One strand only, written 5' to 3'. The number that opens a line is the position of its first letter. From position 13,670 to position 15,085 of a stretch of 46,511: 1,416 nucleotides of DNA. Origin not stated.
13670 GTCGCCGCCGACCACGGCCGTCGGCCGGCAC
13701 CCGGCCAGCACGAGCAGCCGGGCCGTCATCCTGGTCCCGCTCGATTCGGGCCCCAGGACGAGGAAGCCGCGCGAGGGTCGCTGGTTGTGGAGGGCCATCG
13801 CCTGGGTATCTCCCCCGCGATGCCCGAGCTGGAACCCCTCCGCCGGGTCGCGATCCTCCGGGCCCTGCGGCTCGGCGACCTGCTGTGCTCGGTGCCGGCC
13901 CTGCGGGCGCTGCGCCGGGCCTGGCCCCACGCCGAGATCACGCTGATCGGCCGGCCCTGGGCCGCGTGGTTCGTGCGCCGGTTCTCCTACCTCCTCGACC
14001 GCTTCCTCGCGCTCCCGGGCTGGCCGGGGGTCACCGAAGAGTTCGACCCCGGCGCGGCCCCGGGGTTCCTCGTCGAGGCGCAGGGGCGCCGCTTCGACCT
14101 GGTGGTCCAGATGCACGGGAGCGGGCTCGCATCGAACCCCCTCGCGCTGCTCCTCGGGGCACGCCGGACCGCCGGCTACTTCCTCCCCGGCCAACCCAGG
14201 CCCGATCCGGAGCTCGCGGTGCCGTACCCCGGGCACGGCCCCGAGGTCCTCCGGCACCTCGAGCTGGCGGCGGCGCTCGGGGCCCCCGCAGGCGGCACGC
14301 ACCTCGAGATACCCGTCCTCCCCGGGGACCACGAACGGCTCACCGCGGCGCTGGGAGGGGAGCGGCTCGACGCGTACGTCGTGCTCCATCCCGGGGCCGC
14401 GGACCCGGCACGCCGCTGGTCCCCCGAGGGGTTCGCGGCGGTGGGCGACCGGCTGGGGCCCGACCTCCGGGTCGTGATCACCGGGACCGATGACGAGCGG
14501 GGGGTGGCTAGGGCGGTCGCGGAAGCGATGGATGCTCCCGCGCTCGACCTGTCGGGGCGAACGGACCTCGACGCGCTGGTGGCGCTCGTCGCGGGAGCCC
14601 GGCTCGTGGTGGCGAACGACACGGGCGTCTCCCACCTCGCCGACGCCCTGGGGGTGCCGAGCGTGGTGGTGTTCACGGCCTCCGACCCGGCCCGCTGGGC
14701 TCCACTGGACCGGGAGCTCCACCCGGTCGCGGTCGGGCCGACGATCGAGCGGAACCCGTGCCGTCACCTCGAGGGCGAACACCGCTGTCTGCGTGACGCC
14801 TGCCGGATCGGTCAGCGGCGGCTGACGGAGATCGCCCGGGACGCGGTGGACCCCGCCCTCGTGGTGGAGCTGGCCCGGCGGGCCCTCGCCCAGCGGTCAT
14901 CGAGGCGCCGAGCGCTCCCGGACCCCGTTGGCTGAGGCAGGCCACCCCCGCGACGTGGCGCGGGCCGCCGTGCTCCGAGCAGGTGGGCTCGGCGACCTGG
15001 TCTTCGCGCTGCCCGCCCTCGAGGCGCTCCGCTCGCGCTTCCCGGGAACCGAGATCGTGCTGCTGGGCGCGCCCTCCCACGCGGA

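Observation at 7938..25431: Complete ADP-heptose pathway plus three GT9 heptosyltransferase paralogs in an apparently monoderm (actinobacterial) context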

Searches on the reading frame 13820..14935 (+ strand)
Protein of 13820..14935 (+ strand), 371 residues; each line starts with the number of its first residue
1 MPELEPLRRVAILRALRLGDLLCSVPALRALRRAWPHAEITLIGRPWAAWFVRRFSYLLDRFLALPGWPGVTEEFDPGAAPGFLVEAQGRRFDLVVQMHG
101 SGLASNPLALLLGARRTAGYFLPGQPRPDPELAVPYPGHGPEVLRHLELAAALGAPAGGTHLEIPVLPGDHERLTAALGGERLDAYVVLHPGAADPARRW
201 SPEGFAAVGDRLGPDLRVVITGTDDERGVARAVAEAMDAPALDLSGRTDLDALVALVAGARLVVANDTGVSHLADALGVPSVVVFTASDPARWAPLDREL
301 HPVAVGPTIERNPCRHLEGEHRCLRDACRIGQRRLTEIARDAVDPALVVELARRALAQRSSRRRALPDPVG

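Call 6: search_protein_families(library=pfam, proteins=[window:13820-14935:+], max_evalue=0.01)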
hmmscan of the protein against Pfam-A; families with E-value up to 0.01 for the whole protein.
window:13820-14935:+ (371 aa): 1 family
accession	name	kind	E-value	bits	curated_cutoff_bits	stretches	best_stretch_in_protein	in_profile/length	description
PF01075.23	Glyco_transf_9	-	5.1e-27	95.2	22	1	91-316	12-238/247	Glycosyltransferase family 9 (heptosyltransferase)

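Call 8: find_homologous_proteins(query=window:13820-14935:+, max_evalue=1e-10)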
Query window:13820-14935:+ (371 aa): 2056 proteins with E <= 1e-10 among 8000 candidates; the best 120 are listed.
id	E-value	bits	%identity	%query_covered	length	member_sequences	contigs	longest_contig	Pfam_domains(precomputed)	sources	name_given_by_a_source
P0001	1.2e-240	816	100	100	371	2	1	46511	PF01075.24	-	-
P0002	7.2e-106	373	55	93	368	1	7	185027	PF01075.24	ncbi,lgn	-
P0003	1.0e-103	365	53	95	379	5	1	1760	PF01075.24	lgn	-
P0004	5.4e-99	350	61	79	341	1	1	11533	PF01075.24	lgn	-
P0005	1.7e-96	342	56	92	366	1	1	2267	PF01075.24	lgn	-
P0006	6.3e-96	340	54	96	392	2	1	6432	PF01075.24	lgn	-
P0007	7.6e-96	340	56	87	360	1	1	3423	PF01075.24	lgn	-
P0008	1.7e-95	338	61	80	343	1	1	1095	PF01075.24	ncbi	-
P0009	2.3e-95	338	55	84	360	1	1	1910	PF01075.24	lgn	-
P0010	3.9e-95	337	53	86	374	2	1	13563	PF01075.24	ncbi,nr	ncbi:MAG: glycosyltransferase family 9 protein [Actinomycetota bacterium]|nr:glycosyltransferase fam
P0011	4.7e-95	337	56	84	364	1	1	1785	PF01075.24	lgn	-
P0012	5.2e-95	337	57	88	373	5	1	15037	PF01075.24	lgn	-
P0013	9.4e-95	336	58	83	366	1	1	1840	PF01075.24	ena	-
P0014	1.7e-94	335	57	81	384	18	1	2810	PF01075.24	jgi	jgi:ADP-heptose:LPS heptosyltransferase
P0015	1.9e-94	335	51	93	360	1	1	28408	PF01075.24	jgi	jgi:ADP-heptose:LPS heptosyltransferase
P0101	1.8e-89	319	56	80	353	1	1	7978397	PF01075.24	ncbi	-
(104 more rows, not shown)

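Call 9: search_protein_families(library=ncbifam, proteins=[window:13820-14935:+], max_evalue=0.001)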
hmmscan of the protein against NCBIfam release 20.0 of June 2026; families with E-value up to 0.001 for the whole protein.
window:13820-14935:+ (371 aa): 6 families
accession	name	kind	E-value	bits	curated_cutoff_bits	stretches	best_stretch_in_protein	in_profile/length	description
TIGR02193.1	heptsyl_trn_I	equivalog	2e-21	76.6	185.3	1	150-295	148-291/320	lipopolysaccharide heptosyltransferase I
TIGR02195.1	heptsyl_trn_II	equivalog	1.7e-18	66.9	134.6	1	176-325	166-323/339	lipopolysaccharide heptosyltransferase II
TIGR02201.1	heptsyl_trn_III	equivalog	4.7e-15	55.5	170.2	1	147-298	143-299/344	putative lipopolysaccharide heptosyltransferase III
NF007742.0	PRK10422.1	equivalog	2e-14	53.2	467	1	184-299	183-302/352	lipopolysaccharide core heptosyltransferase RfaQ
NF008162.0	PRK10916.1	equivalog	4.8e-12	45.7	569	1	187-298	183-300/348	ADP-heptose--LPS heptosyltransferase RfaF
NF008204.0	PRK10964.1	equivalog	2.5e-10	40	437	1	197-291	191-285/322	lipopolysaccharide heptosyltransferase RfaC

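Call 11: find_encoding_contigs(protein=P0002, flank=10000, max_places=2)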
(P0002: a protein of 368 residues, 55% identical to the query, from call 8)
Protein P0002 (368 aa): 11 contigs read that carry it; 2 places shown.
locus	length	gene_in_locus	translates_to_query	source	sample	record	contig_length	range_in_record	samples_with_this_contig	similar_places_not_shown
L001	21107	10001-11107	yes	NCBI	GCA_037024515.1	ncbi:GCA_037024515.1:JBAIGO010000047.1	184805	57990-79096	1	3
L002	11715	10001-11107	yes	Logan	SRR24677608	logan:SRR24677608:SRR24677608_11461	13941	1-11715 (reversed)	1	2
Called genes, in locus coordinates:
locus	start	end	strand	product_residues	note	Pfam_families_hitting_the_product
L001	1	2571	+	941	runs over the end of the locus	PF00989:PAS, PF13426:PAS_9, PF00989:PAS, PF08448:PAS_4, PF08447:PAS_3, PF13426:PAS_9, PF08448:PAS_4, PF13426:PAS_9, +11 more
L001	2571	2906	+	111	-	PF01740:STAS, PF13466:STAS_2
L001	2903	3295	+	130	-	PF13581:HATPase_c_2, PF02518:HATPase_c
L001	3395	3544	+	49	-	-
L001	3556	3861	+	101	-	-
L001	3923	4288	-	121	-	-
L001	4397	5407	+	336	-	PF00106:adh_short, PF08659:KR, PF13561:adh_short_C2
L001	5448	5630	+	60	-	-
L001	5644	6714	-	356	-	PF03631:Virul_fac_BrkB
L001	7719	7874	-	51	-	-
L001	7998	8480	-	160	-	PF04239:DUF421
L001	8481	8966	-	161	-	-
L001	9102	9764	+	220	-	PF01814:Hemerythrin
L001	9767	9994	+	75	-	PF19599:DUF6104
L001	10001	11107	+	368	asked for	PF01075:Glyco_transf_9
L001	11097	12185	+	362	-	PF01075:Glyco_transf_9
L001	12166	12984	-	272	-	PF00535:Glycos_transf_2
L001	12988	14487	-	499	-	PF00294:PfkB, PF08543:Phos_pyr_kin (weak), PF01467:CTP_transf_like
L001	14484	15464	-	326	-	PF13524:Glyco_trans_1_2 (faint), PF13692:Glyco_trans_1_4, PF00534:Glycos_transf_1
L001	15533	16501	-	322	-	PF00296:Bac_luciferase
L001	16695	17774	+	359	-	PF00535:Glycos_transf_2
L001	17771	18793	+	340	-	PF04055:Radical_SAM, PF13186:SPASM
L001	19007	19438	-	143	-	-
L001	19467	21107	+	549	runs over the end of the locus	PF00128:Alpha-amylase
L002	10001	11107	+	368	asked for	PF01075:Glyco_transf_9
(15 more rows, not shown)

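Call 12: find_encoding_contigs(protein=P0101, flank=10000, max_places=2)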
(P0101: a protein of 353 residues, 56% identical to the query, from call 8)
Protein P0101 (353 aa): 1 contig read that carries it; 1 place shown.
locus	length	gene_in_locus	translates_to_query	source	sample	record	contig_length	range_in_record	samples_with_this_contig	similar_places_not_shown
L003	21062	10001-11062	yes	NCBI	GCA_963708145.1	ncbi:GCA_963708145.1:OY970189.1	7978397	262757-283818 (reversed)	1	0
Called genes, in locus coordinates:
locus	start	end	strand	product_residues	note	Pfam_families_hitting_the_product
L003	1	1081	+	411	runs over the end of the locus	PF00672:HAMP, PF00512:HisKA, PF02518:HATPase_c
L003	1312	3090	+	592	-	PF00004:AAA, PF17862:AAA_lid_3, PF01434:Peptidase_M41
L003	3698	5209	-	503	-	PF20254:DMFA2_C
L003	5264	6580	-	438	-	PF00884:Sulfatase, PF01663:Phosphodiest, PF16347:SGSH_C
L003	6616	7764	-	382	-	PF00884:Sulfatase, PF16347:SGSH_C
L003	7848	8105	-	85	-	PF00884:Sulfatase (weak)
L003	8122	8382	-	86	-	PF00884:Sulfatase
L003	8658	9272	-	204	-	-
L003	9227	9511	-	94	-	PF00535:Glycos_transf_2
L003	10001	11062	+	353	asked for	PF01075:Glyco_transf_9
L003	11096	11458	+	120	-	-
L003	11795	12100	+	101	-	-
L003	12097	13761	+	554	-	PF13439:Glyco_transf_4, PF13579:Glyco_trans_4_4, PF20706:GT4-conflict, PF00534:Glycos_transf_1, PF13692:Glyco_trans_1_4, PF13524:Glyco_trans_1_2 (weak)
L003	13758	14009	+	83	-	-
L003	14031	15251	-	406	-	PF07592:DDE_Tnp_ISAZ013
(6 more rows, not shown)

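Call 14: find_encoding_contigs(protein=P0001, flank=1000, max_places=4)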
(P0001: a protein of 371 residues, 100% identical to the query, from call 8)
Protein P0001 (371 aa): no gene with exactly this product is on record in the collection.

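Call 17: find_related_loci(query=A1, collection=genome_contigs, flank=10000)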
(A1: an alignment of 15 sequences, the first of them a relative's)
Query A1 (371 aa) in genome_contigs; peptide patterns used: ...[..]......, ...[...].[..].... (x = any residue, [..] = any of these).
599 stretches matched a pattern (row limit reached: there are more); 579 encode a relative of the query (tblastn E <= 1e-3); the best 80 are kept; 80 distinct loci.
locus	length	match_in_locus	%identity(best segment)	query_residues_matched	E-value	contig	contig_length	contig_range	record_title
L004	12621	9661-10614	54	3-318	1e-95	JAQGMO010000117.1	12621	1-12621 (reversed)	MAG: Herminiimonas sp. isolate RYN_563 scaffold_1128660, whole genome shotgun sequence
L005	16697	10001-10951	51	5-323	3e-94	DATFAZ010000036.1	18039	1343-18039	MAG TPA_asm: Noviherbaspirillum sp. isolate SMAG_U8515 k141_352770, whole genome shotgun sequence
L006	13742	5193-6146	53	7-332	8e-94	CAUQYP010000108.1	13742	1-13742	MAG TPA_asm: uncultured Noviherbaspirillum sp. isolate ERR9968950_bin.21_MetaWRAP_v1.3_MAG genome assembly, contig: ERZ2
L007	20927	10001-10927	50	3-307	1e-92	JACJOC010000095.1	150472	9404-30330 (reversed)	Cyanobacteria bacterium FACHB-471 contig95, whole genome shotgun sequence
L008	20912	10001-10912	52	9-308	7e-92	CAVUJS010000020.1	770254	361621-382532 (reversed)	MAG: uncultured Chloroflexia bacterium isolate MFD01721.bin.2.112 genome assembly, contig: contig_7772, whole genome sho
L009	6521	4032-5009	52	1-319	1e-91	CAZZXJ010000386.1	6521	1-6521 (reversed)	MAG: uncultured Stigonema sp. isolate Brown_AA.bin.3 genome assembly, contig: NODE_1631_length_6521_cov_15.557222, whole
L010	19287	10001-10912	56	4-309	1e-91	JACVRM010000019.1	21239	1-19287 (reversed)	MAG: Thermoleophilia bacterium isolate Co-bin10 k141_1056600_length_21239_cov_42.3042, whole genome shotgun sequence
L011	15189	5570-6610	51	9-366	2e-91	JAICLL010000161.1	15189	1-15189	MAG: Pirellulales bacterium isolate GZL_HY_2_bin.141 k141_3276915_length_15189_cov_29.1440, whole genome shotgun sequenc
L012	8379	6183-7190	44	8-349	4e-91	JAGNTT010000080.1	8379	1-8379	MAG: Candidatus Omnitrophota bacterium isolate Go_SlAct_bin_392 Go_SlAct_45585_length_8379_cov_7.234852, whole genome sh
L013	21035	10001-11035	48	6-353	1e-88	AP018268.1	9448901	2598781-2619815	Scytonema sp. NIES-4073 DNA, nearly complete genome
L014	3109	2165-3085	52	1-303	4e-90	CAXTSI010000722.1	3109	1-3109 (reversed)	MAG TPA_asm: uncultured bacterium isolate public_SRR14721957_metawrap_bin.4 genome assembly, contig: public_SRR14721957_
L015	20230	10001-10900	53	8-303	4e-88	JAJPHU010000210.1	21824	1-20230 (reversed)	MAG: Planctomycetota bacterium isolate Centralia_MAG_199 k107_15525981, whole genome shotgun sequence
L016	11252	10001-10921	51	7-308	4e-88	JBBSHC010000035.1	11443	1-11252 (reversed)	MAG: Leptolyngbyales cyanobacterium isolate LS2_sbin.57 LS2_sbin.57_K_441834_L_11443_cov_9.4915, whole genome shotgun se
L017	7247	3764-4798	50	8-363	2e-87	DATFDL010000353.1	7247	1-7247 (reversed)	MAG TPA_asm: Pirellulales bacterium isolate SMAG_U8579 k141_66346, whole genome shotgun sequence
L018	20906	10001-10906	51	3-301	3e-87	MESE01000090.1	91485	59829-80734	MAG: Burkholderiales bacterium RIFCSPLOWO2_02_FULL_57_36 rifcsplowo2_02_scaffold_347, whole genome shotgun sequence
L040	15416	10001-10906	49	7-303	2e-84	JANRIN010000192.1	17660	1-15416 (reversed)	MAG: Leptolyngbyaceae cyanobacterium bins.302 k141_3920536, whole genome shotgun sequence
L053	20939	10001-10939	51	6-316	7e-82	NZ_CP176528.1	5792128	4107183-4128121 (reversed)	Noviherbaspirillum sp. ST 5-3 chromosome, complete genome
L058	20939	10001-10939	50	7-317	6e-81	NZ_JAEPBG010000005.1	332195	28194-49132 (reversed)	Noviherbaspirillum pedocola strain DKR-6 contig5, whole genome shotgun sequence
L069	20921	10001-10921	50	10-312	6e-80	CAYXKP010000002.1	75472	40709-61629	MAG TPA_asm: uncultured Nitrospira sp. isolate binchicken_co311_157 genome assembly, contig: NODE_632_length_75472_cov_7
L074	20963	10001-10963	49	3-317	1e-79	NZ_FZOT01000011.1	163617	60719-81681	Noviherbaspirillum humi strain U15, whole genome shotgun sequence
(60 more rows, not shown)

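Call 24: search_protein_families(library=pfam, proteins=[L013:3080-4345:+, L013:6439-6975:+, L013:7191-9266:+, L013:11034-11495:+, L013:11547-12515:+, L013:12589-14565:+, L013:19194-19997:+, L013:20130-21035:+], max_evalue=0.01)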
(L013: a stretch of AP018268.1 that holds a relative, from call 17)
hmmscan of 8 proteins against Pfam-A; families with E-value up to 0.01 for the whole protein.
L013:3080-4345:+ (421 aa): 4 families
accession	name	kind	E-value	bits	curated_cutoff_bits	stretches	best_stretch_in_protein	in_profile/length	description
PF13365.12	Trypsin_2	-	1.5e-25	91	27.6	1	149-341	1-144/144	Trypsin-like peptidase domain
PF00089.32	Trypsin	-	3.1e-12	47.2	20.6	1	232-364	70-219/220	Trypsin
PF10459.15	Peptidase_S46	-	9.7e-06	25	22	1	320-341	628-649/698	Peptidase S46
PF23251.1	KH_PARP14_4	-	0.00061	19.9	22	0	7-34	23-50/65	PARP14, fourth type I KH domain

L013:6439-6975:+ (178 aa): 0 families

L013:7191-9266:+ (691 aa): 3 families
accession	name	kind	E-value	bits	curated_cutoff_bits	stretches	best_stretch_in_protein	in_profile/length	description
PF22322.1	DUF6973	-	4.7e-12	46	27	1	599-663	33-105/124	Domain of unknown function (DUF6973)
PF19755.4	DUF6242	-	3.9e-05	24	29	0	82-173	141-217/217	Domain of unknown function (DUF6242)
PF13088.12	BNR_2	-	9.7e-05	22.3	31.4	0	59-155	137-227/277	BNR repeat-like domain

L013:11034-11495:+ (153 aa): 0 families

L013:11547-12515:+ (322 aa): 4 families
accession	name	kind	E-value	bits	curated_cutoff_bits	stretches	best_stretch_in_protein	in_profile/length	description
PF00534.26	Glycos_transf_1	-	1e-10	41.9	26.4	1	197-288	76-169/172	Glycosyl transferases group 1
PF13692.12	Glyco_trans_1_4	-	1.3e-10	42.1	27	1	177-277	24-142/142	Glycosyl transferases group 1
PF13524.12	Glyco_trans_1_2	-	2.6e-07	31.1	25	1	177-302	6-139/144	Glycosyl transferase-like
PF02350.25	Epimerase_2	-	0.0031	16.9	30.6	1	230-286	270-328/347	UDP-N-acetylglucosamine 2-epimerase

L013:12589-14565:+ (658 aa): 11 families
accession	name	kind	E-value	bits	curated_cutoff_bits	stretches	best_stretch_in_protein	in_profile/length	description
PF00534.26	Glycos_transf_1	-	2e-48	164.6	26.4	1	214-393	1-171/172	Glycosyl transferases group 1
PF13692.12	Glyco_trans_1_4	-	1.8e-34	119.4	27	1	229-380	2-142/142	Glycosyl transferases group 1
PF13439.12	Glyco_transf_4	-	1.4e-26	93.9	28.5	1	24-208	2-169/170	Glycosyltransferase Family 4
PF13579.12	Glyco_trans_4_4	-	3e-26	93.1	29.7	1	24-204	1-158/158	Glycosyl transferase 4-like domain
PF13580.11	SIS_2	-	1.4e-25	90.4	27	1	450-585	4-138/138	SIS domain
PF20706.3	GT4-conflict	-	2.3e-16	60.2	26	1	158-406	132-383/385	Family 4 Glycosyltransferase in conflict systems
PF08323.17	Glyco_transf_5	-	3.3e-06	27.4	22.7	1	30-166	22-192/239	Starch synthase catalytic domain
PF13524.12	Glyco_trans_1_2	-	8.3e-05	23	25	1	301-403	33-137/144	Glycosyl transferase-like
PF01380.27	SIS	-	0.00018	21.7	25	1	547-604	50-107/131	SIS domain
PF21374.3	WsaF_N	-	0.0022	18.5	27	1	242-360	17-129/156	WsaF, N-terminal domain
PF12680.13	SnoaL_2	-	0.006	17.6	27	0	123-179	18-70/102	SnoaL-like domain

L013:19194-19997:+ (267 aa): 4 families
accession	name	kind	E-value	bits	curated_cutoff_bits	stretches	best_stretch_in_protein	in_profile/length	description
PF00535.33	Glycos_transf_2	-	5.6e-15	56.1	23.3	1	5-138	2-130/168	Glycosyl transferase family 2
PF13641.12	Glyco_tranf_2_3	-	1.1e-08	35.9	27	1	4-232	4-196/230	Glycosyltransferase like family 2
PF13632.12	Glyco_trans_2_3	-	0.0016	18.8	27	1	181-266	62-142/198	Glycosyl transferase family group 2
PF13506.12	Glyco_transf_21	-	0.0023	17.8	21.7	0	83-126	26-69/174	Glycosyl transferase family 21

L013:20130-21035:+ (302 aa): 1 family
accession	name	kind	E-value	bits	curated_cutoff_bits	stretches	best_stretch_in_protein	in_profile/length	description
PF01075.23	Glyco_transf_9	-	6.9e-21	75.1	22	1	157-289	84-218/247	Glycosyltransferase family 9 (heptosyltransferase)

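Call 25: search_solved_structures(query=window:13820-14935:+, max_evalue=0.001)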
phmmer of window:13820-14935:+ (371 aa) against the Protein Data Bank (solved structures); distinct sequences matched with E-value up to 0.001: 5.
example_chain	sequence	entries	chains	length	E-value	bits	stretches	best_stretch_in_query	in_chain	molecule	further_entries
3tov_A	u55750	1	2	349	6.5e-14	54.9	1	7-297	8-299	Glycosyl transferase family 9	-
1psw_A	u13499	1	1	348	1.1e-10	44.3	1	190-305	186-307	ADP-HEPTOSE LPS HEPTOSYLTRANSFERASE II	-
2gt1_A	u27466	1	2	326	2.2e-06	30.2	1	9-291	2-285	Lipopolysaccharide heptosyltransferase-1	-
6dfe_A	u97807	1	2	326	2.2e-06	30.2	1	9-291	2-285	ADP-heptose--LPS heptosyltransferase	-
2h1f_A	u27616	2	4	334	2.7e-06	29.9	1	9-291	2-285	Lipopolysaccharide heptosyltransferase-1 | Lipopolysaccharide heptosyltransferase 1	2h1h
